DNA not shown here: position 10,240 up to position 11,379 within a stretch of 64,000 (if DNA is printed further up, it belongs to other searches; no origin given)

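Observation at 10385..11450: Low-GC islet encoding a secreted Sel1-repeat (eukaryote-like) protein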

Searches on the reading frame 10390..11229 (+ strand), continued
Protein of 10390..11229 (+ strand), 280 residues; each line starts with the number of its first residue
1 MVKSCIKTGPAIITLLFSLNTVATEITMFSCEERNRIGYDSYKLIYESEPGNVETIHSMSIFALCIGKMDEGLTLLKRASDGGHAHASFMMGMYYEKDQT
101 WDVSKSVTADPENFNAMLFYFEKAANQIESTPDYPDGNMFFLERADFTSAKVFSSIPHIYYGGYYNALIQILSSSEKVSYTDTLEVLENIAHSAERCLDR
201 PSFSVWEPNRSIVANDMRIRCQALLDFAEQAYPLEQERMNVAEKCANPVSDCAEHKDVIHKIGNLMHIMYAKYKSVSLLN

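Call 87: search_protein_families(library=pfam, proteins=[L003:7061-7270:+, L005:4781-5488:+, L012:7920-8813:+, L004:10215-11042:-], max_evalue=0.01)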
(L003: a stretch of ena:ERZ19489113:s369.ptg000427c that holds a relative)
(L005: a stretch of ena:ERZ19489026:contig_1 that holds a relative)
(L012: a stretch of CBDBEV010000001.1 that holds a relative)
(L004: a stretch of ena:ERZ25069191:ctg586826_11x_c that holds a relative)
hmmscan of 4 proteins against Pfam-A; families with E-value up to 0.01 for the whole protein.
L003:7061-7270:+ (70 aa): 1 family
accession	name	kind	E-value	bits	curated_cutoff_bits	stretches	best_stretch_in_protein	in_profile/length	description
PF13683.12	rve_3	-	0.00026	21.1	26.5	1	21-52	36-67/67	Integrase core domain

L005:4781-5488:+ (236 aa): 0 families

L012:7920-8813:+ (298 aa): 0 families

L004:10215-11042:- (275 aa): 1 family
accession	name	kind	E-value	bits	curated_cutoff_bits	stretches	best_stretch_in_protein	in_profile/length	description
PF00413.30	Peptidase_M10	-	3.8e-06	27.3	24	1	193-239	91-137/159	Matrixin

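Call 88: find_related_loci(query=A1, collection=metagenome_contigs, flank=4000)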
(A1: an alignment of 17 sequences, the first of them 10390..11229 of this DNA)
Query A1 (280 aa) in metagenome_contigs; peptide patterns used: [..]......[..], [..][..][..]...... (x = any residue, [..] = any of these).
57 stretches matched a pattern; 2 encode a relative of the query (tblastn E <= 1e-3); 2 distinct loci.
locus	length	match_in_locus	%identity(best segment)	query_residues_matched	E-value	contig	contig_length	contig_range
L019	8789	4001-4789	40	13-275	1e-60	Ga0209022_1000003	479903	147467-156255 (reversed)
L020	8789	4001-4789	40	13-275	1e-60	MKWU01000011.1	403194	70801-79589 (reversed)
